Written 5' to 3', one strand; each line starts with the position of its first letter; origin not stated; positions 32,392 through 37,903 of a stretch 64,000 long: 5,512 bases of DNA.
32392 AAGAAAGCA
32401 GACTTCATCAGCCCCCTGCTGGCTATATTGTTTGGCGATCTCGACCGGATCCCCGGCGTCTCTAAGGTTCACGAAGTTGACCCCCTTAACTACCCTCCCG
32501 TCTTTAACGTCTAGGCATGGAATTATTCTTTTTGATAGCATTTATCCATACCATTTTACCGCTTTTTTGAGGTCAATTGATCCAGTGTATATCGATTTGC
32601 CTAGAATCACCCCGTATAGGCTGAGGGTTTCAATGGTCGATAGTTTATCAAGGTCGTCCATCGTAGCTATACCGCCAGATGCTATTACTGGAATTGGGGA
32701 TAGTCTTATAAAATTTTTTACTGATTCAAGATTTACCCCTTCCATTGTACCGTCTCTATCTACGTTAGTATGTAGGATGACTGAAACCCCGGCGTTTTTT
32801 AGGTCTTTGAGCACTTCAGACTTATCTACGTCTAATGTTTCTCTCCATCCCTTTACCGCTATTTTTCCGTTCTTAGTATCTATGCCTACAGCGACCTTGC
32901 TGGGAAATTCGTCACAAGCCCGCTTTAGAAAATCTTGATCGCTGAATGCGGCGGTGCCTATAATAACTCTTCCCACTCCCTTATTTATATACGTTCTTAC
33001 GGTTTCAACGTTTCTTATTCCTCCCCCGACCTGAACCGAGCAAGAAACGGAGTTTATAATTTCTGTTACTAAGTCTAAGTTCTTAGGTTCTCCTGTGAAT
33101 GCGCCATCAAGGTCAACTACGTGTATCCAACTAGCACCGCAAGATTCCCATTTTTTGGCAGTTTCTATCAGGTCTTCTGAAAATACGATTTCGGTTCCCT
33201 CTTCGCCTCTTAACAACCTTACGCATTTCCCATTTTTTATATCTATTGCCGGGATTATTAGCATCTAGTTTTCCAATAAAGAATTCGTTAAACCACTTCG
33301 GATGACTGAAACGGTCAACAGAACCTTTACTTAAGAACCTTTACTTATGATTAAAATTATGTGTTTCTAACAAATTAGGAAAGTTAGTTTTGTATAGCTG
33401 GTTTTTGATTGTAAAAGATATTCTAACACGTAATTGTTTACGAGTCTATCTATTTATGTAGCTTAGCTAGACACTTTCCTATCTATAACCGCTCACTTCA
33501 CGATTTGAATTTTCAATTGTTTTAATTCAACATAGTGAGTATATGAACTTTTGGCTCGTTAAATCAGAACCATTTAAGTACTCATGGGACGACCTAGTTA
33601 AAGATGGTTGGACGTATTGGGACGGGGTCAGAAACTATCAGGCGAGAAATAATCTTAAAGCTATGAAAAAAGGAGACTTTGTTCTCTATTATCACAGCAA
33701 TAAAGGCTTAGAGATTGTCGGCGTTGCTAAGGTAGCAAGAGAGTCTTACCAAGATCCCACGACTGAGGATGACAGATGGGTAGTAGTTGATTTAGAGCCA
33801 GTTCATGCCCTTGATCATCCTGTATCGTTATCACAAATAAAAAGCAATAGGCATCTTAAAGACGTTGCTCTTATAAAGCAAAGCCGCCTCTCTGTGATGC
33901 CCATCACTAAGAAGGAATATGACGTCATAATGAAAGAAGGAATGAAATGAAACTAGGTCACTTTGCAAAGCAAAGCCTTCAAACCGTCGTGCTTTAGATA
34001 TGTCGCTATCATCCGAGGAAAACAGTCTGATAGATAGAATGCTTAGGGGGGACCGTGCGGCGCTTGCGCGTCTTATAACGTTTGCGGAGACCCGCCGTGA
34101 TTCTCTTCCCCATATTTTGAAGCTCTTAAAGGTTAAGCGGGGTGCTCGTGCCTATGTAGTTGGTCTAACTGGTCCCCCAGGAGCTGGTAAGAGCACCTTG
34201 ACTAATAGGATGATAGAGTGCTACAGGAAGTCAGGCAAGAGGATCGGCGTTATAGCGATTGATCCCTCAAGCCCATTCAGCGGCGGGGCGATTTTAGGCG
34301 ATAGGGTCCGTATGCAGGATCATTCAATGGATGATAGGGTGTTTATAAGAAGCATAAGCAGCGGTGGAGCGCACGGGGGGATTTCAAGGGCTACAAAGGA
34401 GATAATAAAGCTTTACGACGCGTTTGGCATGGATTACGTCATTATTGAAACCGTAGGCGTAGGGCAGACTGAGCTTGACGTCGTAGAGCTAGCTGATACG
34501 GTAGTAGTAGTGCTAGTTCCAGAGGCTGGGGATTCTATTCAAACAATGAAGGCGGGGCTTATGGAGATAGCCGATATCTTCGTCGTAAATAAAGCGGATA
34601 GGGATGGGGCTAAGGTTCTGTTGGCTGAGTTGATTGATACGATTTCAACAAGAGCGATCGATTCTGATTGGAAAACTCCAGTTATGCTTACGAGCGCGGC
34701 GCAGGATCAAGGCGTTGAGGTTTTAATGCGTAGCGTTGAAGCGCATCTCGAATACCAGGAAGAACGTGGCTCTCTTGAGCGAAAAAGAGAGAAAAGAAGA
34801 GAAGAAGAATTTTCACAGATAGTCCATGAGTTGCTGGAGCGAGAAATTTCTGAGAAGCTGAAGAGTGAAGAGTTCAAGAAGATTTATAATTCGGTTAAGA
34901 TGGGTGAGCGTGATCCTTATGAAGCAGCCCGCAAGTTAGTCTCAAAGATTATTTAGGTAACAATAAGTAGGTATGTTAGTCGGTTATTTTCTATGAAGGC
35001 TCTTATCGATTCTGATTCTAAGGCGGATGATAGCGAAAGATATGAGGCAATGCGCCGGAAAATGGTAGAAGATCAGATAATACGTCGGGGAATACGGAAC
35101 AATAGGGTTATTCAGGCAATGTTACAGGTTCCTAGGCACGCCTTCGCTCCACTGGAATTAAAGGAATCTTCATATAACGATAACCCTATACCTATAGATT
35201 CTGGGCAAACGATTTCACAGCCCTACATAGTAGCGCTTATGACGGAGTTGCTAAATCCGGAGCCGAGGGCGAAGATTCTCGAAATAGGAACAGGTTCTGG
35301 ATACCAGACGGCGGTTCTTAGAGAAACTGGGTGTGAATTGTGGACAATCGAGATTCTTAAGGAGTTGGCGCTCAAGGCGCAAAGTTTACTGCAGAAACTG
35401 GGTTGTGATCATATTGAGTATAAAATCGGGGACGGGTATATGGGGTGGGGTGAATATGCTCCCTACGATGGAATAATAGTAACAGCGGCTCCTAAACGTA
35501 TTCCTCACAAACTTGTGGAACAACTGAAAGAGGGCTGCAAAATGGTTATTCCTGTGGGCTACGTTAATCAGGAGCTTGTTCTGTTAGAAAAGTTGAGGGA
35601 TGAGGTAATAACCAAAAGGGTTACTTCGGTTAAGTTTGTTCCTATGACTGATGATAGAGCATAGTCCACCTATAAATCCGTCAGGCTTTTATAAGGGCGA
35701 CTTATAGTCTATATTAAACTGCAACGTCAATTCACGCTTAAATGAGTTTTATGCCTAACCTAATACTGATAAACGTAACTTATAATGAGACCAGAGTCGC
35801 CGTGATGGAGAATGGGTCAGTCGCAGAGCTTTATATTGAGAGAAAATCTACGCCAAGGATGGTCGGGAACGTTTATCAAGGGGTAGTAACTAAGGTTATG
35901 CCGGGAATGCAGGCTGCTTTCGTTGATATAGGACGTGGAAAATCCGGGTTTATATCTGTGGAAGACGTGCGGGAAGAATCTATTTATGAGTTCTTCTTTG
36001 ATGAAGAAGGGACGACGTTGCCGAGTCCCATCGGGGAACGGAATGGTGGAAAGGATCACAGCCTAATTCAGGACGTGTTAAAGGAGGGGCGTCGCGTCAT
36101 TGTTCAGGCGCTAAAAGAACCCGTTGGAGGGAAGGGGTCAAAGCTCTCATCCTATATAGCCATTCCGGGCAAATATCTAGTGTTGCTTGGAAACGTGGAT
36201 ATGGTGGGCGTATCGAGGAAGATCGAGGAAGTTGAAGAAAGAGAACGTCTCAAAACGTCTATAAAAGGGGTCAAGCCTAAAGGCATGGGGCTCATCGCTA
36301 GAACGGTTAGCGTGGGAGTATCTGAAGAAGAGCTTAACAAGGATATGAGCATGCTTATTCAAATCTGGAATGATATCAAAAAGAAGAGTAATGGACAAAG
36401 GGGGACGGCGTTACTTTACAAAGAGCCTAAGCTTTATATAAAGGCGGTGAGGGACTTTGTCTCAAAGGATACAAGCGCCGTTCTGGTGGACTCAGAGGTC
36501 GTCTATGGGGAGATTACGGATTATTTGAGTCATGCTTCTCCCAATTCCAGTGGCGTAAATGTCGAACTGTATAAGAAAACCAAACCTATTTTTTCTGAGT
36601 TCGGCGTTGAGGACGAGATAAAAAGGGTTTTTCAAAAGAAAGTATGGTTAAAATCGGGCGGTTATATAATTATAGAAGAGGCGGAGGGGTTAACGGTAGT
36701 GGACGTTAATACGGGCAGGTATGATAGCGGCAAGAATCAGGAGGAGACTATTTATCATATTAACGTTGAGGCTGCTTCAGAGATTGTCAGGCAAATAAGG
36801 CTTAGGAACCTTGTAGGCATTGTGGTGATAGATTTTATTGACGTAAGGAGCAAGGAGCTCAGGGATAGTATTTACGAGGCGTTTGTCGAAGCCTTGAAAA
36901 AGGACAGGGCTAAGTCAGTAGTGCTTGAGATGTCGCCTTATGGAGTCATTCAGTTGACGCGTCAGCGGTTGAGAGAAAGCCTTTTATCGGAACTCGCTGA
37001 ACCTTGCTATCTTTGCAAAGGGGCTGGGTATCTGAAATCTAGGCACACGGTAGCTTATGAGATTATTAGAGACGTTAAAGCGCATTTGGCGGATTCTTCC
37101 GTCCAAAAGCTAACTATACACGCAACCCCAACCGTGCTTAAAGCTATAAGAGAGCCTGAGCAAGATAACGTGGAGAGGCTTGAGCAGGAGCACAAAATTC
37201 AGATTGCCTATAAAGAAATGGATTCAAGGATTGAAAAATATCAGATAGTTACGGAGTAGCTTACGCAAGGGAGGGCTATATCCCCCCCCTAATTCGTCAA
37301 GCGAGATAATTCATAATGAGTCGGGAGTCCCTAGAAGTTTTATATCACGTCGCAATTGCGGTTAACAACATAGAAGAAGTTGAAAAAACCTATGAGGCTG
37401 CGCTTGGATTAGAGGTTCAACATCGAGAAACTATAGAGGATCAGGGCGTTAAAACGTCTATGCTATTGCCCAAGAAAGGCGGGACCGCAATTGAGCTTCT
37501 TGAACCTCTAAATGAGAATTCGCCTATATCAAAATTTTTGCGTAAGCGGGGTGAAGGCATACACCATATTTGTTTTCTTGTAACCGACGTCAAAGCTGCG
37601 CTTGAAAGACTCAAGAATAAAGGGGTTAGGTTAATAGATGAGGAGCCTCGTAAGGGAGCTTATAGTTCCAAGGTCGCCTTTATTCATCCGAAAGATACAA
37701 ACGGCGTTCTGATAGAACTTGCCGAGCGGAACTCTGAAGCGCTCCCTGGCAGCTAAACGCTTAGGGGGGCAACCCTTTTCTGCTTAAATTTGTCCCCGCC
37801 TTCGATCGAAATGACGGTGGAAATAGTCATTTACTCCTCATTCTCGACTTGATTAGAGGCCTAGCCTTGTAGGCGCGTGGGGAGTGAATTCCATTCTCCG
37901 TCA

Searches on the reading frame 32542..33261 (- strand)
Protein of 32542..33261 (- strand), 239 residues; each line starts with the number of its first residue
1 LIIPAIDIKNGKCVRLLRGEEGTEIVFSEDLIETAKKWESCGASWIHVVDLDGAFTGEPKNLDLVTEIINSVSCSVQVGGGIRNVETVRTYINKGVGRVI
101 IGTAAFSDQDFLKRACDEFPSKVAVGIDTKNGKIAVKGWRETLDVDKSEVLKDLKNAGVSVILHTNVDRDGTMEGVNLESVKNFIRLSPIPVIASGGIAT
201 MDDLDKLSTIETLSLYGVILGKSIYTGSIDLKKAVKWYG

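Call 100: search_protein_families(library=pfam, proteins=[window:32542-33261:-], max_evalue=0.001)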
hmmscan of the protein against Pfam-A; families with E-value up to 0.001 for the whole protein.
window:32542-33261:- (239 aa): 4 families
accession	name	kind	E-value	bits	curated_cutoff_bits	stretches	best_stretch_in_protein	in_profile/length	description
PF00977.27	His_biosynth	-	2.7e-78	263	23.6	1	2-229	2-227/228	Histidine biosynthesis protein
PF01207.24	Dus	-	1.8e-07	31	20.4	0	29-107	138-219/311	Dihydrouridine synthase (Dus)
PF00218.27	IGPS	-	0.00036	20.2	27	0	29-71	68-110/254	Indole-3-glycerol phosphate synthase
PF02581.23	TMP-TENI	-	0.00039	20.3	27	0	157-200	119-160/180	Thiamine monophosphate synthase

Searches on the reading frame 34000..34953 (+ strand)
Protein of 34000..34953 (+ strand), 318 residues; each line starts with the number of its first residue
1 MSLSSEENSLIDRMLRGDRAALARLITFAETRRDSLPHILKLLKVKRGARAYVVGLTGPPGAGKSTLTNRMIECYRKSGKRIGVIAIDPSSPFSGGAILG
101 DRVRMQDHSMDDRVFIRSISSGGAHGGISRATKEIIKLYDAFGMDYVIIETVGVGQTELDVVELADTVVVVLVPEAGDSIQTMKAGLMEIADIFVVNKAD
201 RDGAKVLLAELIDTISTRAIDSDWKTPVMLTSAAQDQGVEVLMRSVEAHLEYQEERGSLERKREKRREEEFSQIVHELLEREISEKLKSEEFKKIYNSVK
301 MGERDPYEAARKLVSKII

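Call 100: search_protein_families(library=pfam, proteins=[window:34000-34953:+], max_evalue=0.001)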
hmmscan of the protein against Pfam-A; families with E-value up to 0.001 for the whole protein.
window:34000-34953:+ (318 aa): 7 families
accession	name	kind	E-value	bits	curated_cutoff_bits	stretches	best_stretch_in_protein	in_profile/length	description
PF03308.22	MeaB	-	7.9e-89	297.7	23.1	1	22-285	1-270/273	Methylmalonyl Co-A mutase-associated GTPase MeaB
PF02492.25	cobW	-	7.6e-11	42.3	20.7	1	53-211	2-165/180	CobW/HypB/UreG, nucleotide-binding domain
PF00009.33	GTP_EFTU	-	7.1e-07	29.4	26.5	0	163-250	91-186/188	Elongation factor Tu GTP binding domain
PF03029.23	ATP_bind_1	-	1.5e-05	25.3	27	1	57-91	2-36/240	Conserved hypothetical ATP binding protein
PF01926.29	MMR_HSR1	-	0.00017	22.1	21.9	0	54-73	2-21/113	50S ribosome-binding GTPase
PF13401.12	AAA_22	-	0.00028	21.6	27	0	52-99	6-51/130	AAA domain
PF13245.12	AAA_19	-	0.00082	20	25.1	0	48-86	8-48/134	AAA domain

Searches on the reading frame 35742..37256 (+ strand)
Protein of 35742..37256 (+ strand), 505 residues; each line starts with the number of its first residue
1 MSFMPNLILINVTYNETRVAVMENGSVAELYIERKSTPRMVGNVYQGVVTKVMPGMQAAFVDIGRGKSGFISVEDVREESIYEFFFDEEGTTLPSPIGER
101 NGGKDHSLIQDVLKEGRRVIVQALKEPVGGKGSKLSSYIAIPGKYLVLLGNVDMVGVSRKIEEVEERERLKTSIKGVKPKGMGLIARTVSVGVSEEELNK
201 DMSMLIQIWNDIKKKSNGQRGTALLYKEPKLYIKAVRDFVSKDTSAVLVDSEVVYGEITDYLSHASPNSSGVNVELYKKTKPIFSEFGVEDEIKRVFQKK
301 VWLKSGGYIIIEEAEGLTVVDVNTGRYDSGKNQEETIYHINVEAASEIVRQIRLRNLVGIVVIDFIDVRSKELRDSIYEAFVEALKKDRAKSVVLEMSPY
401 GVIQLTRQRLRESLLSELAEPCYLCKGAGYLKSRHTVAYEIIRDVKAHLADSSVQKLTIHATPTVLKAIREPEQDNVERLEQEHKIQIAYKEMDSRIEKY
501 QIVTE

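Call 54: find_related_loci(query=window:35742-37256:+, collection=genome_contigs, flank=10000)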
Query window:35742-37256:+ (505 aa) in genome_contigs; peptide patterns used: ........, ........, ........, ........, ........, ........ (x = any residue, [..] = any of these).
87 stretches matched a pattern; 4 encode a relative of the query (tblastn E <= 1e-3); 4 distinct loci.
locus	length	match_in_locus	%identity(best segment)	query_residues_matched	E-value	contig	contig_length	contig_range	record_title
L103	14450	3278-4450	34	10-431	2e-77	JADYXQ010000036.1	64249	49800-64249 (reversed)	MAG: Candidatus Obscuribacter sp. isolate MP5G1 95 k99_303248, whole genome shotgun sequence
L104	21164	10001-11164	31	9-418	3e-64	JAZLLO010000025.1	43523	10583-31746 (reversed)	MAG: Marvinbryantia sp. isolate T1900044957_TA20190013.MAGScoT_cleanbin_000015 SGB_3854_k141_21746, whole genome shotgun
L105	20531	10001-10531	34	270-442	4e-26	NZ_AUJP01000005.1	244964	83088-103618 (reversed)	Butyrivibrio sp. MB2005 G610DRAFT_scaffold00004.4_C, whole genome shotgun sequence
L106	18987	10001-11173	34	10-431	2e-77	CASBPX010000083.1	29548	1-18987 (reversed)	MAG: uncultured cyanobacterium isolate PMM_0089 genome assembly, contig: PMM_0089_000000000083, whole genome shotgun seq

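Call 82: search_protein_families(library=pfam, proteins=[window:35742-37256:+], max_evalue=0.00001)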
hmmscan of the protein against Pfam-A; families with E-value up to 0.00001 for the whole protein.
window:35742-37256:+ (505 aa): 3 families
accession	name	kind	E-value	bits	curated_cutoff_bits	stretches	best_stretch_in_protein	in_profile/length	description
PF10150.14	RNase_E_G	-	1.8e-94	316.6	25.5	1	141-409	2-269/270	Ribonuclease E/G family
PF20833.2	RNase_E_G_Thio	-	1.4e-08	35.2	26.8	1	421-493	1-73/86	RNase E/G, Thioredoxin-like domain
PF00575.29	S1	-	4e-06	27.6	22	0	40-124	3-60/74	S1 RNA binding domain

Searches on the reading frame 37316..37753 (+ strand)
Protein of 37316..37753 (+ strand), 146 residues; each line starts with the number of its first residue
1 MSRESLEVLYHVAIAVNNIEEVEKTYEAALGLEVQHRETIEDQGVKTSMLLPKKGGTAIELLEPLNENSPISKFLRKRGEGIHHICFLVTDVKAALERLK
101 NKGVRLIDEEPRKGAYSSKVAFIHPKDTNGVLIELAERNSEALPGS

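Call 82: search_protein_families(library=pfam, proteins=[window:37316-37753:+], max_evalue=0.00001)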
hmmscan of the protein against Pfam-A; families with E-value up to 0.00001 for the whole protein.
window:37316-37753:+ (146 aa): 3 families
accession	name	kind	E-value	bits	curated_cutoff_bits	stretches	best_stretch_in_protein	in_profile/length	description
PF13669.12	Glyoxalase_4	-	6.1e-29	100.9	27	1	11-122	2-109/109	Glyoxalase/Bleomycin resistance protein/Dioxygenase superfamily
PF00903.31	Glyoxalase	-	6.3e-18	65.8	20.6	1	11-135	4-121/121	Glyoxalase/Bleomycin resistance protein/Dioxygenase superfamily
PF13468.12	Glyoxalase_3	-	1.3e-08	35.5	25.1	1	11-108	3-102/176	Glyoxalase-like domain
